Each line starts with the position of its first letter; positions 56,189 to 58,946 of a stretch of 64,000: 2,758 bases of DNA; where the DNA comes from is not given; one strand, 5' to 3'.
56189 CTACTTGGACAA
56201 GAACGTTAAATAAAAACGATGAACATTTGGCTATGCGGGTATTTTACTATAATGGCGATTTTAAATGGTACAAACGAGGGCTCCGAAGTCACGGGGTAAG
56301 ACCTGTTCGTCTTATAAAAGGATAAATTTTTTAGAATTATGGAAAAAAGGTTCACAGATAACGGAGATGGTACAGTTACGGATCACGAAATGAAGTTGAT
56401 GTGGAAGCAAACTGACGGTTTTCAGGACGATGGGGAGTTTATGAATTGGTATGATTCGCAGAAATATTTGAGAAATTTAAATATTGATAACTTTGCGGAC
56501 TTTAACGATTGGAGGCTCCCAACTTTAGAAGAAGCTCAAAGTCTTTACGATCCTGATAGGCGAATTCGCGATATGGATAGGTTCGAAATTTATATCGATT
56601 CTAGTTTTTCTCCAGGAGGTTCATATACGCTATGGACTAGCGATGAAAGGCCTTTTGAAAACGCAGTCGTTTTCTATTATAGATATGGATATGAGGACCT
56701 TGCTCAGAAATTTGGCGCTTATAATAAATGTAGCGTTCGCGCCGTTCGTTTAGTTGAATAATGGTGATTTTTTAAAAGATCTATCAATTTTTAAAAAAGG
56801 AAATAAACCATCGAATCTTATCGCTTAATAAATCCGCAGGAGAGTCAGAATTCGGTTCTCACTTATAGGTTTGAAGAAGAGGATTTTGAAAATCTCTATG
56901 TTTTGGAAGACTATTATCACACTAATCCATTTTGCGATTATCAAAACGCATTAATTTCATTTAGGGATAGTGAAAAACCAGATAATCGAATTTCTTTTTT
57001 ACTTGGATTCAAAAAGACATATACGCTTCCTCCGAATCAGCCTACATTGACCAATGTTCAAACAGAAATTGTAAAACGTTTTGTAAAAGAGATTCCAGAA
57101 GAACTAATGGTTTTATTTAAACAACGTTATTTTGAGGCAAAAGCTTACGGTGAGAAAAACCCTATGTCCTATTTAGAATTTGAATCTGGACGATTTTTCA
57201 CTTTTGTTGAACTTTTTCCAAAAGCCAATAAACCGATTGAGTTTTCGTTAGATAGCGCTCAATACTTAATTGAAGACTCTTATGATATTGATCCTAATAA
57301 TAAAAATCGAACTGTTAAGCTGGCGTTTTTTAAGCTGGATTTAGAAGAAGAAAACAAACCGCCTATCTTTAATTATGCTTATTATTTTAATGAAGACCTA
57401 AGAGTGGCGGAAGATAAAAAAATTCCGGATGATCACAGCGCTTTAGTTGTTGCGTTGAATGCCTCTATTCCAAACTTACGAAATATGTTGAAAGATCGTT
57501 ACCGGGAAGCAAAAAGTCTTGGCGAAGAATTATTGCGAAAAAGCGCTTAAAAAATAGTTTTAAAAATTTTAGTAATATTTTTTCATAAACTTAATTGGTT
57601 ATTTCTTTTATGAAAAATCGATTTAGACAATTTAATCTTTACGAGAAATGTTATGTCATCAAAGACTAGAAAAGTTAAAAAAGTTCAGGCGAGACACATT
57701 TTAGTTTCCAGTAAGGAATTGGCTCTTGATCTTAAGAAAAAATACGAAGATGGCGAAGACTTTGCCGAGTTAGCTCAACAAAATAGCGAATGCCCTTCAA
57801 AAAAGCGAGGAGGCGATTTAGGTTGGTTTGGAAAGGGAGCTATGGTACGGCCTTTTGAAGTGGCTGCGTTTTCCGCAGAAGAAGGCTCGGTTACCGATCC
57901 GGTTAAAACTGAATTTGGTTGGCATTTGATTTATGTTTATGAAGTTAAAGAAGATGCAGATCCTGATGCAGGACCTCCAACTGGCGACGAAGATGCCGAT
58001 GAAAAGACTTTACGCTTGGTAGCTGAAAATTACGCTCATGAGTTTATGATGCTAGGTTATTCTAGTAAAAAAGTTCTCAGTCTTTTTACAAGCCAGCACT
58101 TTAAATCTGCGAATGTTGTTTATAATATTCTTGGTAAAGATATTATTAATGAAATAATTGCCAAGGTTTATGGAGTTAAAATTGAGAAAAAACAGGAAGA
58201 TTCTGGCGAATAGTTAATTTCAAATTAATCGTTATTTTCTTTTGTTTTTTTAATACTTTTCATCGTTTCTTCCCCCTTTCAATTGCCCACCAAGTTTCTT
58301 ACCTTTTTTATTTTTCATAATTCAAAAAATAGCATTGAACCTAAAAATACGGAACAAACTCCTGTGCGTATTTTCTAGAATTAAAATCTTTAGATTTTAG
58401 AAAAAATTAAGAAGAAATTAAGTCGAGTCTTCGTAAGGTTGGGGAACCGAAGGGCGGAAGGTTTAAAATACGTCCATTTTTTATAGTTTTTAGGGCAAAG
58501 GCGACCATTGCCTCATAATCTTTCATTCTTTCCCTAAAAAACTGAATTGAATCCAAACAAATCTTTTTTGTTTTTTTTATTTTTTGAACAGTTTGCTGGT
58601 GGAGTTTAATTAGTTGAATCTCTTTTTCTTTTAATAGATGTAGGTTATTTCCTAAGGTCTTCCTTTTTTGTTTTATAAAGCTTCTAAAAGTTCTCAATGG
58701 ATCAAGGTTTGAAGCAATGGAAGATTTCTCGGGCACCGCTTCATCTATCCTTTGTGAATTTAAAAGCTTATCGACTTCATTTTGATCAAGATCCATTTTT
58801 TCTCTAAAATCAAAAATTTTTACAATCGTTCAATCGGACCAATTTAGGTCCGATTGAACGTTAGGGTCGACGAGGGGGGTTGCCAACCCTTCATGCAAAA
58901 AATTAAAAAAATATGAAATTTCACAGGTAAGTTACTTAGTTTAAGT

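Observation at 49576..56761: Array of eight DUF1566/Lcl-C-like (C-type-lectin-like) domains in seven ORFs, six of them without any export signal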

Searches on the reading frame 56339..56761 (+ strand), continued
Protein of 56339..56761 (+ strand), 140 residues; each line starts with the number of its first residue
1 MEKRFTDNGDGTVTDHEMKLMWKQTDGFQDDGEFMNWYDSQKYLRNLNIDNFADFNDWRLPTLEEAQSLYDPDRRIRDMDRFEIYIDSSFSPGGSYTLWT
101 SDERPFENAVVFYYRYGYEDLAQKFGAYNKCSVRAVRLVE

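Call 65: find_related_loci(query=A4, collection=metagenome_contigs, flank=8000)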
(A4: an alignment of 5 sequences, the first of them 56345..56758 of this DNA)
Query A4 (138 aa) in metagenome_contigs; peptide patterns used: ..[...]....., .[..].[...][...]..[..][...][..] (x = any residue, [..] = any of these).
600 stretches matched a pattern (row limit reached: there are more); 460 encode a relative of the query (tblastn E <= 1e-3); the best 80 are kept; 80 distinct loci.
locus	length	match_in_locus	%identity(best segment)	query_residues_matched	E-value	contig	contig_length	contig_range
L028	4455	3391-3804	63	1-138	1e-55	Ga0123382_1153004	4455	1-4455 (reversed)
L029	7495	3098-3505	68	1-137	2e-54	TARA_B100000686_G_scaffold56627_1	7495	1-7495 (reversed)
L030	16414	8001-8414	61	1-138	5e-54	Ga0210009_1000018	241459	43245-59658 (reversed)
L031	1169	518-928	59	1-138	2e-54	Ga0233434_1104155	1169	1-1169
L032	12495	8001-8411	57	1-138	4e-52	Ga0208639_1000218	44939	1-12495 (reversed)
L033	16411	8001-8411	59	1-138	4e-52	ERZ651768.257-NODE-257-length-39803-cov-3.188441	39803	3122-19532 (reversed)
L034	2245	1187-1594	60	1-137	2e-52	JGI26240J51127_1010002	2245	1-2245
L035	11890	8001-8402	60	1-135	1e-51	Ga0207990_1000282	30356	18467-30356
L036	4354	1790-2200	57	1-138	4e-51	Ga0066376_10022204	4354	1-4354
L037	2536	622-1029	60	1-137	2e-51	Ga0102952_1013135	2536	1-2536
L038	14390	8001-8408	58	1-137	6e-51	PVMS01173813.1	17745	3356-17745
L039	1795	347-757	57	1-138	5e-52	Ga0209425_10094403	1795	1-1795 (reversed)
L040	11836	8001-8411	57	1-138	5e-51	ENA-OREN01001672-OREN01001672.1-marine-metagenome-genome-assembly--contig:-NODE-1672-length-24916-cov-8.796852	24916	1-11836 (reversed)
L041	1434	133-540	58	1-137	1e-52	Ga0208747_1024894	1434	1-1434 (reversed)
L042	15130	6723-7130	58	1-137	6e-51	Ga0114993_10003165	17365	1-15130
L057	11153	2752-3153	43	2-137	1e-30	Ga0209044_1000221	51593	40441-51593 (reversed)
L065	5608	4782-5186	40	1-137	2e-25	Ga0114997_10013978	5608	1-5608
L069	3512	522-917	37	2-135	4e-25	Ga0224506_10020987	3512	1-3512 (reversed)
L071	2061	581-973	39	2-137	6e-25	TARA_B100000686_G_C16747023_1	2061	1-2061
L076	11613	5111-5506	37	2-135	1e-24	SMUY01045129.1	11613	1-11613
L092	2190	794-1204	39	1-137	6e-24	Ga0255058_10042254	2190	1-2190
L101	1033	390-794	37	1-137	1e-23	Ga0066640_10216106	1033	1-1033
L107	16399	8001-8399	36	1-136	1e-22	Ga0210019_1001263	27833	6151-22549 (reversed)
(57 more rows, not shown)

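Call 70: list_cluster_members(proteins=[L057:2740-3156:+, L065:4770-5189:+, L076:5096-5515:+, L107:7989-8408:+, L092:782-1258:+, L101:384-851:+, L069:507-923:+, L071:548-982:+, L076:3643-5061:+, L057:9247-10575:-])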
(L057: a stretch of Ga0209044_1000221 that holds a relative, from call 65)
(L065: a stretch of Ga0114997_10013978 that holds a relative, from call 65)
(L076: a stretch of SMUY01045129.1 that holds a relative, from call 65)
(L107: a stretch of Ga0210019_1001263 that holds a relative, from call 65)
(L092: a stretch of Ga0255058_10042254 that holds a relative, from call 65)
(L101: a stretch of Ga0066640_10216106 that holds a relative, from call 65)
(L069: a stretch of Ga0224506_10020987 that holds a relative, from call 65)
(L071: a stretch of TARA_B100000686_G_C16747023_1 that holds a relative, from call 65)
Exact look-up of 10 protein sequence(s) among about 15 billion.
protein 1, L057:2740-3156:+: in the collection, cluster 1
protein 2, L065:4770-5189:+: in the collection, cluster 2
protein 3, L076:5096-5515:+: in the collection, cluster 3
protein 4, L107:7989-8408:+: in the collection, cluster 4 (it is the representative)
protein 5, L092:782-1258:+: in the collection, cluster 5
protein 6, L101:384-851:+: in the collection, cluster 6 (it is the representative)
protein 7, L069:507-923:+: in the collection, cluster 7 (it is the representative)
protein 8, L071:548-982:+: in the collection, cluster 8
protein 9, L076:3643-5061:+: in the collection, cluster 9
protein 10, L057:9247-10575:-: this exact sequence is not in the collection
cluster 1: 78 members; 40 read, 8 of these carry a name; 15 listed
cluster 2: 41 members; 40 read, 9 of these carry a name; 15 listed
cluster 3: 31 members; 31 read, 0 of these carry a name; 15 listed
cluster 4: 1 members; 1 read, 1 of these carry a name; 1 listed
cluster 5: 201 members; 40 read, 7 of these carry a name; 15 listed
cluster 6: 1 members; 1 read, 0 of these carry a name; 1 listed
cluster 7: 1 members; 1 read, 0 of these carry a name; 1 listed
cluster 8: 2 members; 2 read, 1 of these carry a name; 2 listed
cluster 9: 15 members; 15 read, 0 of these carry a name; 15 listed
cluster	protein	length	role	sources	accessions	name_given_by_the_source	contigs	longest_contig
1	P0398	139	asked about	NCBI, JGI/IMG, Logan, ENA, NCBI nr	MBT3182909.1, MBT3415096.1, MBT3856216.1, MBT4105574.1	MAG: DUF1566 domain-containing protein [Nitrospina sp.] | hypothetical protein | DUF1566 domain-containing protein [Nitrospina sp.]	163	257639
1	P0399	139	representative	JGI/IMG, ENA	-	hypothetical protein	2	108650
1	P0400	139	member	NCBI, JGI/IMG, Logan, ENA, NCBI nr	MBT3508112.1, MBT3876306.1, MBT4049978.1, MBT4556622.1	MAG: DUF1566 domain-containing protein [Nitrospina sp.] | hypothetical protein | DUF1566 domain-containing protein [Nitrospina sp.]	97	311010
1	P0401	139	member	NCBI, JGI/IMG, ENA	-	hypothetical protein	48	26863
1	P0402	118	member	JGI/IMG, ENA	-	hypothetical protein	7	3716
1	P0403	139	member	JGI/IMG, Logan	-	hypothetical protein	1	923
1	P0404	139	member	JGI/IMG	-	hypothetical protein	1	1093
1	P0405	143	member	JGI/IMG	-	hypothetical protein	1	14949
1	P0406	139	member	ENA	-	-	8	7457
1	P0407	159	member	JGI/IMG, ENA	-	-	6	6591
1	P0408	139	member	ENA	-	-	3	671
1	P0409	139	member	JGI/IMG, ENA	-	-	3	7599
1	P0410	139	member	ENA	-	-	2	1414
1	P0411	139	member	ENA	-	-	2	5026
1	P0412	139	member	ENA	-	-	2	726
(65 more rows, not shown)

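Call 71: search_solved_structures(query=A2, max_evalue=0.01, show_alignments=3)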
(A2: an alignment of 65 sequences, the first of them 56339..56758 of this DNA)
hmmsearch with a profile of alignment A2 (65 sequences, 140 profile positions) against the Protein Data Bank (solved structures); distinct sequences matched with E-value up to 0.01: 1.
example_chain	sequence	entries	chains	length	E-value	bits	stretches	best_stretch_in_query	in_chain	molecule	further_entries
8q4e_A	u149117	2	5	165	0.0084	19.4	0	32-78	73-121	HbP1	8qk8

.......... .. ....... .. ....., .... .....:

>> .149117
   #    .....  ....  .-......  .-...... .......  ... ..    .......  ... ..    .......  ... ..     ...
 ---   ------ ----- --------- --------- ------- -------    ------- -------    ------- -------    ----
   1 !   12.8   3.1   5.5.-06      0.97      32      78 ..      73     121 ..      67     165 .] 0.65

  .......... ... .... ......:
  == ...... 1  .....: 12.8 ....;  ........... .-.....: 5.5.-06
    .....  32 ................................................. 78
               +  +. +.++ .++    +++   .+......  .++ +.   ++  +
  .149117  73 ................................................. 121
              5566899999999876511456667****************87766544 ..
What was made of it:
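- On Pfam PF07603 Lcl_C / DUF1566: The profile alignment to 8q4e runs through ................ (call 71).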

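Call 74: find_encoding_contigs(protein=P0022, flank=10000, max_places=2)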
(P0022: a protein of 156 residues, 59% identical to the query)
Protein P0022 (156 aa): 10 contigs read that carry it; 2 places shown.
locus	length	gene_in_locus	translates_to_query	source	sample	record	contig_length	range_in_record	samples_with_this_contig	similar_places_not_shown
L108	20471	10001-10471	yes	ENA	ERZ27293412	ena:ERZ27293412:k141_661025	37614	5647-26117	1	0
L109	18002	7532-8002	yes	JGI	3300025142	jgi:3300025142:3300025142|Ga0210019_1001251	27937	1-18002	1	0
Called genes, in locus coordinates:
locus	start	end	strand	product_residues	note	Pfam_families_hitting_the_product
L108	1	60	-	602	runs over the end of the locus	PF02310:B12-binding (faint), PF04055:Radical_SAM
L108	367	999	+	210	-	-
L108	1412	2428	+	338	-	-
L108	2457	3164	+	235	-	PF07603:Lcl_C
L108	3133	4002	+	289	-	PF13181:TPR_8 (faint), PF14559:TPR_19 (faint), PF13432:TPR_16 (faint), PF00515:TPR_1 (faint), PF07719:TPR_2 (weak)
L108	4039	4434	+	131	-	-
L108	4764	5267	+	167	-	-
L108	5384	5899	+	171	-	PF07603:Lcl_C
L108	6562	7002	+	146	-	PF07603:Lcl_C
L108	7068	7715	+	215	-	PF07603:Lcl_C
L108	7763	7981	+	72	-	PF00462:Glutaredoxin (weak)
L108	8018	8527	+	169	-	PF07603:Lcl_C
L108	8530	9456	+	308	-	PF07603:Lcl_C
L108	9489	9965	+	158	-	PF07603:Lcl_C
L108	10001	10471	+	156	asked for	PF07603:Lcl_C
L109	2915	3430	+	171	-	PF07603:Lcl_C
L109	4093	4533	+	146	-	PF07603:Lcl_C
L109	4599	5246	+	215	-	PF07603:Lcl_C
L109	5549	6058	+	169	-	PF07603:Lcl_C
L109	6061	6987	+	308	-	PF07603:Lcl_C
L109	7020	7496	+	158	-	PF07603:Lcl_C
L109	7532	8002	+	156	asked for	PF07603:Lcl_C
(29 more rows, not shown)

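Call 81: fold_search(model_id=the predicted structure, library=viral)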
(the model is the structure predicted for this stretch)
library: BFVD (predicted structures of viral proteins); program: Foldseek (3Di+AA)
matches with E <= 10: 214; with E <= 0.001: 0
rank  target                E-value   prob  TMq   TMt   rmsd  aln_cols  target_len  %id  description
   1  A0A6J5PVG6            1.3e-03  1.00  0.55  0.66   4.0       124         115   21  DUF1566 domain-containing protein [uncultured Caudovirales phage]
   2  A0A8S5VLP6            1.8e-03  1.00  0.62  0.68   3.7       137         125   14  (no name in the UniProt tables at hand)
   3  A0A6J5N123            1.0e-02  0.97  0.45  0.35  10.1       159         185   14  DUF1566 domain-containing protein [uncultured Caudovirales phage]
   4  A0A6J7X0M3            1.6e-02  1.00  0.41  0.10   4.7        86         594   24  Peptidase S74 domain-containing protein [uncultured Caudovirales phage]
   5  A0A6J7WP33            7.9e-02  0.95  0.53  0.20   7.6       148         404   14  DUF1566 domain-containing protein [uncultured Caudovirales phage]
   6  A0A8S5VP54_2          8.4e-02  0.75  0.39  0.05   8.5       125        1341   20  (no name in the UniProt tables at hand)
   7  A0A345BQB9            9.5e-02  0.82  0.50  0.38   9.7       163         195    9  (no name in the UniProt tables at hand)
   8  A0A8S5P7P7            1.7e-01  0.63  0.39  0.14   8.5       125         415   22  Uncharacterized protein [Podoviridae sp. ctU7u6]
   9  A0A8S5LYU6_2          1.8e-01  0.77  0.38  0.06   6.6       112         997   17  DUF1566 domain-containing protein [Siphoviridae sp. ctkcl3]
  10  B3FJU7                2.1e-01  0.33  0.36  0.19  10.8       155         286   12  Virion structural protein [Pseudomonas phage 201phi2-1]
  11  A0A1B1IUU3            3.3e-01  0.63  0.48  0.14   5.5       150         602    9  (no name in the UniProt tables at hand)
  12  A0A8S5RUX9            3.3e-01  0.30  0.40  0.12  10.1       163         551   10  (no name in the UniProt tables at hand)
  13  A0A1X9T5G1            3.7e-01  0.66  0.45  0.32   5.1       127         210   10  C-type lectin protein [Ranid herpesvirus 3]
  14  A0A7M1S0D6            7.3e-01  0.28  0.44  0.29  10.3       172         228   13  DUF1566 domain-containing protein [uncultured phage cr10_1]
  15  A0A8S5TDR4            7.8e-01  0.69  0.50  0.06   4.3       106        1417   18  Tail fiber protein [Myoviridae sp. ctK5o5]
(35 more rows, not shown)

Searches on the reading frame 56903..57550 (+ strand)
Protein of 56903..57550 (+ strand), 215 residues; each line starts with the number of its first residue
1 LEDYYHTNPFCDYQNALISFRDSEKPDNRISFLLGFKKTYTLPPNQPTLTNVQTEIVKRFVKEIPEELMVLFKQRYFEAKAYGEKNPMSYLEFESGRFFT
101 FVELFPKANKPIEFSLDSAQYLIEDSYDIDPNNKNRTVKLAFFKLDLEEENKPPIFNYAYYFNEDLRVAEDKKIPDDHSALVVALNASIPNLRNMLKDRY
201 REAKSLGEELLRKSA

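Call 4: search_protein_families(library=pfam, proteins=[window:56903-57550:+], max_evalue=0.1)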
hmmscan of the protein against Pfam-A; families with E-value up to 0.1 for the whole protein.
window:56903-57550:+ (215 aa): 0 families
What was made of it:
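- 56903..57550 (+): Conserved downstream gene of unknown family ('unk215'). In most other Nitrospinota its orthologue ends in a SecA-type SEC-C zinc motif, which is absent here. No Pfam hit here (call 4).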

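Call 41: search_protein_families(library=padloc, proteins=[window:56903-57550:+], max_evalue=0.01)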
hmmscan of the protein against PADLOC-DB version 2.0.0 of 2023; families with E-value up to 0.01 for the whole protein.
window:56903-57550:+ (215 aa): 0 families

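Call 42: search_protein_families(library=ncbifam, proteins=[window:56903-57550:+], max_evalue=0.01)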
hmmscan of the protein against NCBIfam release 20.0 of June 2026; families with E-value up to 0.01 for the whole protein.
window:56903-57550:+ (215 aa): 1 family
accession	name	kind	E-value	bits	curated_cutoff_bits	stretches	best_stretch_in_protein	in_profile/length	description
NF002878.0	PRK03321.1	subfamily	0.0012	17.7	374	1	44-81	154-191/352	histidinol-phosphate transaminase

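Call 53: search_solved_structures(query=window:56903-57550:+, max_evalue=1)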
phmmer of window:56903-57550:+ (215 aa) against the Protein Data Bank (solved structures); distinct sequences matched with E-value up to 1: 0.

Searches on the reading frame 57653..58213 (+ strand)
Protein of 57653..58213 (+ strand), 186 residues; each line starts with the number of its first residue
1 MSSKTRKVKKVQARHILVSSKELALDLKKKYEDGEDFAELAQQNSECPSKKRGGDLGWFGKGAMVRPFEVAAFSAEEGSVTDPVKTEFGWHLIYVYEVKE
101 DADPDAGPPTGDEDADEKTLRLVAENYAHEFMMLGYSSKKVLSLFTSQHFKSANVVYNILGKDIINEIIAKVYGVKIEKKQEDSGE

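Call 4: search_protein_families(library=pfam, proteins=[window:57653-58213:+], max_evalue=0.1)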
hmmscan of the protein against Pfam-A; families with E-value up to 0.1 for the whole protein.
window:57653-58213:+ (186 aa): 4 families
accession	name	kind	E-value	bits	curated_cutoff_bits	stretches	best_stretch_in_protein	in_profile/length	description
PF13616.12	Rotamase_3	-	7.6e-24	84.9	22.5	1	4-98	9-115/116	PPIC-type PPIASE domain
PF00639.27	Rotamase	-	4.9e-23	82.4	21.7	1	19-95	17-95/97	PPIC-type PPIASE domain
PF13145.12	Rotamase_2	-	8.7e-08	33.4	27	1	15-104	27-114/121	PPIC-type PPIASE domain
PF20124.4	DUF6514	-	0.092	13.4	23.9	0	150-185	15-51/94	Family of unknown function (DUF6514)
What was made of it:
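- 57653..58213 (+): Parvulin-type peptidyl-prolyl isomerase, the last gene of the conserved block. Pfam Rotamase_3 at 84.9 bits (call 4).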

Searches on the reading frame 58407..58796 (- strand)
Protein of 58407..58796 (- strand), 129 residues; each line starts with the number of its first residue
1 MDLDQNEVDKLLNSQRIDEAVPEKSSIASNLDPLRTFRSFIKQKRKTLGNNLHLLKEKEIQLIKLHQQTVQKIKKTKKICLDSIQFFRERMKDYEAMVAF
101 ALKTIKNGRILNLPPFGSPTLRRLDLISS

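Call 4: search_protein_families(library=pfam, proteins=[window:58407-58796:-], max_evalue=0.1)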
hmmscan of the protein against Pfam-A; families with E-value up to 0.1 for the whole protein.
window:58407-58796:- (129 aa): 1 family
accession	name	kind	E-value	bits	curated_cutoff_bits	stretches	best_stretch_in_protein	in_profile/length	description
PF01813.22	ATP-synt_D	-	0.08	13.2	25.7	0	41-96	5-60/196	ATP synthase subunit D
